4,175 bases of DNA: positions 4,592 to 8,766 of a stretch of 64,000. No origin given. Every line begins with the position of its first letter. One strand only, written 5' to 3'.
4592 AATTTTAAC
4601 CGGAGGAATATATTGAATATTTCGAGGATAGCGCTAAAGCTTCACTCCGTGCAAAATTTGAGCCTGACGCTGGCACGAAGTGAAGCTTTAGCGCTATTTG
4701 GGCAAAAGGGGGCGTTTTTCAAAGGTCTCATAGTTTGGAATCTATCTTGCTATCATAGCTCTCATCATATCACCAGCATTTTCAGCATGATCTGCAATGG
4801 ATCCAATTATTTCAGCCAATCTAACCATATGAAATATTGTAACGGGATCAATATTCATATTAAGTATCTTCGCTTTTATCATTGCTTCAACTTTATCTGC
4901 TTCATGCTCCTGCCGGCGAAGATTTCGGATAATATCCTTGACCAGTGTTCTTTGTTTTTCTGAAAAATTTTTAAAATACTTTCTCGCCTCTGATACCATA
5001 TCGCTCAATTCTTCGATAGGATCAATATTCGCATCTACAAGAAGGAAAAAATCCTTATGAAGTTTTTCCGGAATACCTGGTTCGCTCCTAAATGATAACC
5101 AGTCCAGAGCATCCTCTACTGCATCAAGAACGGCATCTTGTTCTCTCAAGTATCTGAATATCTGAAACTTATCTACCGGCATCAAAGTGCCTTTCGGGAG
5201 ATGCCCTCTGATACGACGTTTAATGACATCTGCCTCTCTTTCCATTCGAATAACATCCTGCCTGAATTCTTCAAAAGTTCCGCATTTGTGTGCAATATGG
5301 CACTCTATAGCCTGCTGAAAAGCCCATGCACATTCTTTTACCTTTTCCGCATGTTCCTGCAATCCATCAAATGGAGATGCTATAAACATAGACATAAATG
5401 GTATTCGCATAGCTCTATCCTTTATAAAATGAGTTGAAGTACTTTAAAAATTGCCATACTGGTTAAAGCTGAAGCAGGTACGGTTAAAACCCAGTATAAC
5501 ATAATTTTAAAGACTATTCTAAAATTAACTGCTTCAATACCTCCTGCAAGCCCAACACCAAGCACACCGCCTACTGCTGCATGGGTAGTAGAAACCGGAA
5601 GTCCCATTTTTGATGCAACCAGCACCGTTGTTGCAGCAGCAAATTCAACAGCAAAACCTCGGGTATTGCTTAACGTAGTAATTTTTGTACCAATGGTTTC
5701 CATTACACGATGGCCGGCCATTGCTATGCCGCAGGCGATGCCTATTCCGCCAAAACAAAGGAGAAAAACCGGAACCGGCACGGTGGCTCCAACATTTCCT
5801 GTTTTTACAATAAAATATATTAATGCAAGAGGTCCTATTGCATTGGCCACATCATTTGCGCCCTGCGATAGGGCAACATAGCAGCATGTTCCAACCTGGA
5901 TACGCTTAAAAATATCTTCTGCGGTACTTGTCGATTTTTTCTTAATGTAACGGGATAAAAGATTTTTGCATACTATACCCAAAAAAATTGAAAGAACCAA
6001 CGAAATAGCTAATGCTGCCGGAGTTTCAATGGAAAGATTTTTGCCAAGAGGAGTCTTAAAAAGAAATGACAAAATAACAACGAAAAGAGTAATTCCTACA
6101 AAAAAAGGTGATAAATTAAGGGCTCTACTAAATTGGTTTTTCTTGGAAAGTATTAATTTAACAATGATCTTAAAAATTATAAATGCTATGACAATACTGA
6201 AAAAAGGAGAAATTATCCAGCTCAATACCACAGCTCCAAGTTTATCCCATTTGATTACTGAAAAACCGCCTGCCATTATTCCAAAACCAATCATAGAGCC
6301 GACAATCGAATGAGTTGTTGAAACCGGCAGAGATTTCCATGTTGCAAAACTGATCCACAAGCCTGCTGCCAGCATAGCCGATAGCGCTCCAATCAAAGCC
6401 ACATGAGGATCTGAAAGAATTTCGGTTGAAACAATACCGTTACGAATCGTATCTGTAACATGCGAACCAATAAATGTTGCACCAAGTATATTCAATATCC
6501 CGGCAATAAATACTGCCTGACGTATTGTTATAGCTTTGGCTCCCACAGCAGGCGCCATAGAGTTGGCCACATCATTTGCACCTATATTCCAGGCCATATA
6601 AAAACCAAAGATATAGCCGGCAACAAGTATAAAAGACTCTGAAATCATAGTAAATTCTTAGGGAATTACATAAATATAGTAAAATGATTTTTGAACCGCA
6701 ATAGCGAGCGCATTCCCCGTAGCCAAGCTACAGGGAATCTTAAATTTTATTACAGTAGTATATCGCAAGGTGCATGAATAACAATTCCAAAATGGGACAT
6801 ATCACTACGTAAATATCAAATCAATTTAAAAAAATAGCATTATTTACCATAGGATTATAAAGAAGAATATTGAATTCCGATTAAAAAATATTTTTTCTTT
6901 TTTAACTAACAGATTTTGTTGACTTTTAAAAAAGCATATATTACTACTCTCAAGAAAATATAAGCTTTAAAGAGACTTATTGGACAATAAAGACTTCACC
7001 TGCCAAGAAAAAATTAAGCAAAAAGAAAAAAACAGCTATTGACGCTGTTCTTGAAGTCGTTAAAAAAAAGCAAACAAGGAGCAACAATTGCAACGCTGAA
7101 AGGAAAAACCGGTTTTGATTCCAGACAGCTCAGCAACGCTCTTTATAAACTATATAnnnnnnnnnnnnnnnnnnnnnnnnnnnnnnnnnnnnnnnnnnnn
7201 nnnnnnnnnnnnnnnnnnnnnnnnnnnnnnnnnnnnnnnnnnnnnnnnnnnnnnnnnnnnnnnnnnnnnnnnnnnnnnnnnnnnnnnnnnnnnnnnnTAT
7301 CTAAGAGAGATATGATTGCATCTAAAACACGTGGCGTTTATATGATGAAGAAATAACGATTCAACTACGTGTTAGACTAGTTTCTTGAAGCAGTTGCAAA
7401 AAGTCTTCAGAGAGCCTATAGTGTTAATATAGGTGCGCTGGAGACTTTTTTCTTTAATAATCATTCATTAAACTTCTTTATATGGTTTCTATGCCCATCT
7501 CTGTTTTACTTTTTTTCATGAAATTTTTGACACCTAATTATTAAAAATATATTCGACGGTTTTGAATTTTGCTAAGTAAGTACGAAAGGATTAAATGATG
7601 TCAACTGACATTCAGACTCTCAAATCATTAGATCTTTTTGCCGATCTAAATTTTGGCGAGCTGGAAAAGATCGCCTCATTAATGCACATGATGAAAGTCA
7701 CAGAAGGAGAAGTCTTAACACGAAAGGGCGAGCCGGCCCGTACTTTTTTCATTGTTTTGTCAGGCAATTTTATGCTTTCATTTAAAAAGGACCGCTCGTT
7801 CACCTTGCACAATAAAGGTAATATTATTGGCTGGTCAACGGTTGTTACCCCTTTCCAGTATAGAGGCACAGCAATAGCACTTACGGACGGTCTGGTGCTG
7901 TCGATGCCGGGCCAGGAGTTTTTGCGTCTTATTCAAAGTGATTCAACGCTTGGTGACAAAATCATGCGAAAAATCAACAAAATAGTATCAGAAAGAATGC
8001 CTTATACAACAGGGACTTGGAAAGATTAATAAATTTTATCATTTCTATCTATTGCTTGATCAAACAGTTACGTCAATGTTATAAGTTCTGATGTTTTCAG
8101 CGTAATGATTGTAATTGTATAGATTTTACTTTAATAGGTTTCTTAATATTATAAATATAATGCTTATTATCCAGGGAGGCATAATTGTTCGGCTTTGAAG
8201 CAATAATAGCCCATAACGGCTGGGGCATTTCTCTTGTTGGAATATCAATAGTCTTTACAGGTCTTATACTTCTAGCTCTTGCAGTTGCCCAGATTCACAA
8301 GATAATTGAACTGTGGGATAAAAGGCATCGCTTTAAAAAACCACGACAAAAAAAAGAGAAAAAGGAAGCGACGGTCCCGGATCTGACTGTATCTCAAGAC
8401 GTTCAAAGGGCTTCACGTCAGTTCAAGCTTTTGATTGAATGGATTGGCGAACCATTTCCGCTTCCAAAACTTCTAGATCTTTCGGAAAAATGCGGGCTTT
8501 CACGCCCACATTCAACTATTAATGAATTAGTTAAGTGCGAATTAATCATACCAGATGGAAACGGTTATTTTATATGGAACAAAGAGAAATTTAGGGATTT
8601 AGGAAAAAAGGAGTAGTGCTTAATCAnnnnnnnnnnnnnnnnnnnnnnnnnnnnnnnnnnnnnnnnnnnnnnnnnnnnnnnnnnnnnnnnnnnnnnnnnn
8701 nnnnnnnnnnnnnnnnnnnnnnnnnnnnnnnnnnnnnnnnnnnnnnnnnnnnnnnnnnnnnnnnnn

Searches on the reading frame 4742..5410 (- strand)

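Call 40: search_protein_families(library=pfam, proteins=[window:4742-5410:-], max_evalue=0.001)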
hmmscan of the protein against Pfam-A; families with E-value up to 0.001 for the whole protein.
window:4742-5410:- (222 aa): 1 family
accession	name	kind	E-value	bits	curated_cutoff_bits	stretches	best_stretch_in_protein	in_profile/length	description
PF01865.21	PhoU_div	-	4e-35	121.6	24.4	1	7-221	3-213/214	Protein of unknown function DUF47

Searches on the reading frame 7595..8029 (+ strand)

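Call 40: search_protein_families(library=pfam, proteins=[window:7595-8029:+], max_evalue=0.001)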
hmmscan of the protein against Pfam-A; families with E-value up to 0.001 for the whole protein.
window:7595-8029:+ (144 aa): 1 family
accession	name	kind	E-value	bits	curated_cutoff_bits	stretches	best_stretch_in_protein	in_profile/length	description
PF00027.35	cNMP_binding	-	2.4e-15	56.7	27.5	1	34-116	3-89/89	Cyclic nucleotide-binding domain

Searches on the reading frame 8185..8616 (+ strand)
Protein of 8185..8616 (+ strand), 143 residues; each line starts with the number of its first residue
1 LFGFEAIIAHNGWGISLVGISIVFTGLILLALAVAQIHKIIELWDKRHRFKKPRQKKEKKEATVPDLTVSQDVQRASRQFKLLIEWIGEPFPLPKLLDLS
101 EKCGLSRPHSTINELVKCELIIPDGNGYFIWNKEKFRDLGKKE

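Call 40: search_protein_families(library=pfam, proteins=[window:8185-8616:+], max_evalue=0.001)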
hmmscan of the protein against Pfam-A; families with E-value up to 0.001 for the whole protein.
window:8185-8616:+ (143 aa): 1 family
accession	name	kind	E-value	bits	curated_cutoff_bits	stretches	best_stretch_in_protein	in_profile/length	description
PF04277.18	OAD_gamma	-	3.9e-09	37.5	27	1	11-70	2-61/76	Oxaloacetate decarboxylase, gamma chain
